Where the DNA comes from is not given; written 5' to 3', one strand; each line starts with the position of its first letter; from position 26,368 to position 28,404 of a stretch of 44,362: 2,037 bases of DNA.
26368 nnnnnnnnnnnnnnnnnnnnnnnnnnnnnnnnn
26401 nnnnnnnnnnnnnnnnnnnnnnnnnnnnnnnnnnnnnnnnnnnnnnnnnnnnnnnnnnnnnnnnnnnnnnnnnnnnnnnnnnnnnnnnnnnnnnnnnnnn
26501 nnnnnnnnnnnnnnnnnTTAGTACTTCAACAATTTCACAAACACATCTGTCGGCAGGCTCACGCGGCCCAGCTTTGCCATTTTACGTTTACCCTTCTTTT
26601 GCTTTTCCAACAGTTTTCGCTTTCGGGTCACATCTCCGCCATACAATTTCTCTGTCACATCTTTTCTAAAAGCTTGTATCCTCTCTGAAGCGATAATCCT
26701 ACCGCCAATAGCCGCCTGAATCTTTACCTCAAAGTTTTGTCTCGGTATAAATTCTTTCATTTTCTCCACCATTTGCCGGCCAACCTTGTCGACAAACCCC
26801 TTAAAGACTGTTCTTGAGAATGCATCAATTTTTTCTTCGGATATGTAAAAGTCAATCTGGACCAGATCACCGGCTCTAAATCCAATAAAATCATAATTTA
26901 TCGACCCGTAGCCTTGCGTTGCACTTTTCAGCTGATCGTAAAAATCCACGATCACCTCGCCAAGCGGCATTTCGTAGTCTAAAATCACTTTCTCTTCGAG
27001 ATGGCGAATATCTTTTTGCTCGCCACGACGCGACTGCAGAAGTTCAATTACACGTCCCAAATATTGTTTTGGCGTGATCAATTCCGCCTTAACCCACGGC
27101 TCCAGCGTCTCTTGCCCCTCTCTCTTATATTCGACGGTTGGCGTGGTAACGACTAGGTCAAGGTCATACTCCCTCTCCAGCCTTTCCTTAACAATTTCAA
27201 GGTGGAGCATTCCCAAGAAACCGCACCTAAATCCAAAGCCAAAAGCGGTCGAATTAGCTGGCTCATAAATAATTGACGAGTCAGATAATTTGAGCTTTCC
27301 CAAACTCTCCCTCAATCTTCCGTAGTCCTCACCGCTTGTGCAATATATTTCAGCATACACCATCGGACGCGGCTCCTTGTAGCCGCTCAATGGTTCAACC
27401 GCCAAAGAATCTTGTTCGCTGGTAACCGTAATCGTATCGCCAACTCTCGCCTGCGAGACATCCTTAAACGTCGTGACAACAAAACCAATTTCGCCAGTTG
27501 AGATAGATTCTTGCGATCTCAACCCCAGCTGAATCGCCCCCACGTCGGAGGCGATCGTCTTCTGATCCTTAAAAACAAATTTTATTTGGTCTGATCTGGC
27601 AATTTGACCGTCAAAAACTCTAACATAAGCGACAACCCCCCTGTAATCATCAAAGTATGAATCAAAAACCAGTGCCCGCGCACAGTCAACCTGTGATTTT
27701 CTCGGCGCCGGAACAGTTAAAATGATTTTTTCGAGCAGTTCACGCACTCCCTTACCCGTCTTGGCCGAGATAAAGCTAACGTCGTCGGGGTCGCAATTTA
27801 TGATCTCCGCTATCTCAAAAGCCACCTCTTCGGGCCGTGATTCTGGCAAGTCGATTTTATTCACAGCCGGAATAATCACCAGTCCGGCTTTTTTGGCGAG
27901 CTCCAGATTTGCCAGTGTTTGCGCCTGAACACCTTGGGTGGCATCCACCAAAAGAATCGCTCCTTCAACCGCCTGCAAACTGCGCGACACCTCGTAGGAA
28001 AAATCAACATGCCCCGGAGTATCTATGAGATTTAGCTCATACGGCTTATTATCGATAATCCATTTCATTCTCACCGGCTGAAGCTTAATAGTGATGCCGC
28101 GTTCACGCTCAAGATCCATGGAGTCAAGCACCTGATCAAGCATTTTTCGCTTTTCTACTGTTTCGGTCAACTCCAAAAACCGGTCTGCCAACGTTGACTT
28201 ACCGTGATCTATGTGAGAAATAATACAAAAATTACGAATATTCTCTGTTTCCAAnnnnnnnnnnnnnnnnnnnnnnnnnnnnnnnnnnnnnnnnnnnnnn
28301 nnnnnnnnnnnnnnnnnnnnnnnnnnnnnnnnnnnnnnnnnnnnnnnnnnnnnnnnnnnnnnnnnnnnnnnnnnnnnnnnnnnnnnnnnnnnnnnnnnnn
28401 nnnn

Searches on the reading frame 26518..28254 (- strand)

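Call 85: search_protein_families(library=pfam, proteins=[window:26518-28254:-], max_evalue=0.00001)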
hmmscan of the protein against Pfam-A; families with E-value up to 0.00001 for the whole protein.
window:26518-28254:- (578 aa): 4 families
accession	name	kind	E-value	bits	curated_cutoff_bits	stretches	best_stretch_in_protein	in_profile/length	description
PF00009.33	GTP_EFTU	-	1.2e-53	182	26.5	1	4-182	1-187/188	Elongation factor Tu GTP binding domain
PF06421.17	LepA_C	-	7e-41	139.1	29.7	1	471-577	1-107/107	GTP-binding protein LepA C-terminus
PF00679.30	EFG_C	-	4.1e-23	81.7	27.9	1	383-461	2-80/89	Elongation factor G C-terminus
PF03144.31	GTP_EFTU_D2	-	1.4e-06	29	30.3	1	206-276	1-73/73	Elongation factor Tu domain 2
